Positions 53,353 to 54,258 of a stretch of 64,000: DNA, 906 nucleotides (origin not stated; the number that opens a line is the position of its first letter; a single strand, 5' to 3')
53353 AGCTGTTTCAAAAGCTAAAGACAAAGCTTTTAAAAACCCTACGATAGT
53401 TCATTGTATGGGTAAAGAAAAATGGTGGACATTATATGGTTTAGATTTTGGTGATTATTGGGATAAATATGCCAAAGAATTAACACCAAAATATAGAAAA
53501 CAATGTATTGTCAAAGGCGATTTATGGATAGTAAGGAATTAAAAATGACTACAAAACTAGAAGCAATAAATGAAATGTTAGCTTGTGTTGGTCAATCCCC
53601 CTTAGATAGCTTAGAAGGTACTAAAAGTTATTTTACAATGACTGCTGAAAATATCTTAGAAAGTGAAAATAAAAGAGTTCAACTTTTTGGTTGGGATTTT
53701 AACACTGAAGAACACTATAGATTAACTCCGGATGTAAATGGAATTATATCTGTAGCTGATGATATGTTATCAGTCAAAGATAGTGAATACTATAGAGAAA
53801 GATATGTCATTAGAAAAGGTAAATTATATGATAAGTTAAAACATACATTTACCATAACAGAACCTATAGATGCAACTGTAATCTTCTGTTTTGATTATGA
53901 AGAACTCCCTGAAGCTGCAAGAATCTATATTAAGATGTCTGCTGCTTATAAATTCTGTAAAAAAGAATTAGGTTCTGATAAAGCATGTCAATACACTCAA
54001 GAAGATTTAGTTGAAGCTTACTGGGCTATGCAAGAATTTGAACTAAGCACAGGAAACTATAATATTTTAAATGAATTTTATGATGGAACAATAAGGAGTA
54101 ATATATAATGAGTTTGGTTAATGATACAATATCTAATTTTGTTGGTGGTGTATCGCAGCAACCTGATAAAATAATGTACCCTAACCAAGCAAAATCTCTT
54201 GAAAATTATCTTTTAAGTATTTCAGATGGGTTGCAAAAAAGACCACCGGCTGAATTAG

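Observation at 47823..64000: T7-type (Autographiviridae-like) structural cassette sitting as a prophage next to a tRNA half-site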

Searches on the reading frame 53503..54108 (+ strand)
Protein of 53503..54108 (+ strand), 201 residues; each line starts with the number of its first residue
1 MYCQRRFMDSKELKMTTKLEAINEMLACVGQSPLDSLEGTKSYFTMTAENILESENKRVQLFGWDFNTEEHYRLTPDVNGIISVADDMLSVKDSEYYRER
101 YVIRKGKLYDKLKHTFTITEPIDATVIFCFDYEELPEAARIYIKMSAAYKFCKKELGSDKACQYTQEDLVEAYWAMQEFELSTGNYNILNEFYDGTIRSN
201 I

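Call 8: search_protein_families(library=pfam, proteins=[window:53503-54108:+], max_evalue=0.01)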
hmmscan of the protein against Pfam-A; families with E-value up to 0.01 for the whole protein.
window:53503-54108:+ (201 aa): 1 family
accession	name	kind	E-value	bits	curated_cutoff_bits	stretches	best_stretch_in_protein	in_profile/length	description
PF17212.9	Tube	-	3.5e-40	138.1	22.3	1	19-186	1-169/169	Tail tubular protein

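Call 9: search_protein_families(library=phrogs, proteins=[window:53503-54108:+], max_evalue=0.01)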
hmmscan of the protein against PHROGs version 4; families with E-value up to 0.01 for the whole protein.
window:53503-54108:+ (201 aa): 2 families
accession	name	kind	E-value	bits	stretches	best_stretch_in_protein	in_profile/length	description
phrog_446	-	tail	1.7e-52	179.2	1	10-191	4-187/213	tail protein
phrog_3347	-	moron, auxiliary metabolic gene and host takeover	0.0063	17.5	1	95-196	120-209/219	Galactose-3-O-sulfotransferase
